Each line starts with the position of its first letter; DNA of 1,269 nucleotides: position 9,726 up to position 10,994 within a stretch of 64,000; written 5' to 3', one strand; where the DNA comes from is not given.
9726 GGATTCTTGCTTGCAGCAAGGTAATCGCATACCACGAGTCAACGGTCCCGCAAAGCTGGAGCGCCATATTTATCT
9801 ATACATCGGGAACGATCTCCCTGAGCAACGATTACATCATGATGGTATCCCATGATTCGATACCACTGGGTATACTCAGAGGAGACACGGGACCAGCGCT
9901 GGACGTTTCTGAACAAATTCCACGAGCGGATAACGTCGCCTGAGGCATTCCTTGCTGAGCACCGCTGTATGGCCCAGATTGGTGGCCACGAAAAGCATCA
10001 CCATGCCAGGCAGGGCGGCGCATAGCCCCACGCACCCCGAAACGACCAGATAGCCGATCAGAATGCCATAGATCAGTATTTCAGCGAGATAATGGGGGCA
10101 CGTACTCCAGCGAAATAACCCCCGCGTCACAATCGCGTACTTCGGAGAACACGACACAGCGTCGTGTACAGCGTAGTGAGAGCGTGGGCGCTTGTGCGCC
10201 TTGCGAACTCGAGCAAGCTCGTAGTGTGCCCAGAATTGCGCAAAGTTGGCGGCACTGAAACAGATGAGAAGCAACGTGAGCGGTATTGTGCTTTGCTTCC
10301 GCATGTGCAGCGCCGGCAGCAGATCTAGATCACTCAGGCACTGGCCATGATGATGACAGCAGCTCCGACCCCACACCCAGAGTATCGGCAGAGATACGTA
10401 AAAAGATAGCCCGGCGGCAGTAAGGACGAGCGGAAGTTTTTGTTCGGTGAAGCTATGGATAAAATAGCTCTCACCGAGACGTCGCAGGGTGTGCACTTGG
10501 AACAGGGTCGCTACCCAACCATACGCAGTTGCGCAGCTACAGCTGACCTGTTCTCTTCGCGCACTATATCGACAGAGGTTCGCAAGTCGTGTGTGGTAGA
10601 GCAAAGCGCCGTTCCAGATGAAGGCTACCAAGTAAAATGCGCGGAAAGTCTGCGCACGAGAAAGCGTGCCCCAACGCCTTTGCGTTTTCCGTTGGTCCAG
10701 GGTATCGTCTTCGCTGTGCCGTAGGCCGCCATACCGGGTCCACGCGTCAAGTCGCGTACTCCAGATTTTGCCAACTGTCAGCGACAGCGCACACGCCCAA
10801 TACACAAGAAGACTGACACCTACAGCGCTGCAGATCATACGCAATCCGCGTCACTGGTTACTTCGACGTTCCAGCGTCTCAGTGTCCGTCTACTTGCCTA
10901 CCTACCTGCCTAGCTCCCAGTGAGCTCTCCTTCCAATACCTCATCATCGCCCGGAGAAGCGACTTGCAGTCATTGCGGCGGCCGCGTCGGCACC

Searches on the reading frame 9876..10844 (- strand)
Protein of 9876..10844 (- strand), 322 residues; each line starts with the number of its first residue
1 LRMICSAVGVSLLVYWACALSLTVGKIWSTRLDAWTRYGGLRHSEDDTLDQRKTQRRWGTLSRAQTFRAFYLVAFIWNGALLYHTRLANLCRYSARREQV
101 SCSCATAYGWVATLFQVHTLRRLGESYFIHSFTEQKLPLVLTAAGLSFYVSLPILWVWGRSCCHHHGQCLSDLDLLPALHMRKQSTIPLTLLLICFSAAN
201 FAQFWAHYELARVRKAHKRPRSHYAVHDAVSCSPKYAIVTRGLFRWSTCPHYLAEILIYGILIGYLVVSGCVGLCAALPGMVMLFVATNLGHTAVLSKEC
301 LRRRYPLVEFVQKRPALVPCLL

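Call 4: search_protein_families(library=pfam, proteins=[window:9876-10844:-], max_evalue=0.01)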
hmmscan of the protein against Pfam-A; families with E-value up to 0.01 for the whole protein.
window:9876-10844:- (322 aa): 2 families
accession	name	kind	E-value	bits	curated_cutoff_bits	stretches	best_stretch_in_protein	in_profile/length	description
PF02544.21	Steroid_dh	-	5.3e-05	23.7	22.6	1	234-321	72-149/150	3-oxo-5-alpha-steroid 4-dehydrogenase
PF06966.17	DUF1295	-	0.00042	20.3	20.4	0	235-302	152-220/235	Protein of unknown function (DUF1295)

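Call 65: search_solved_structures(query=window:9876-10838:-, max_evalue=0.01)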
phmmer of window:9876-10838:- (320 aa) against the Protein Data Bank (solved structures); distinct sequences matched with E-value up to 0.01: 0.
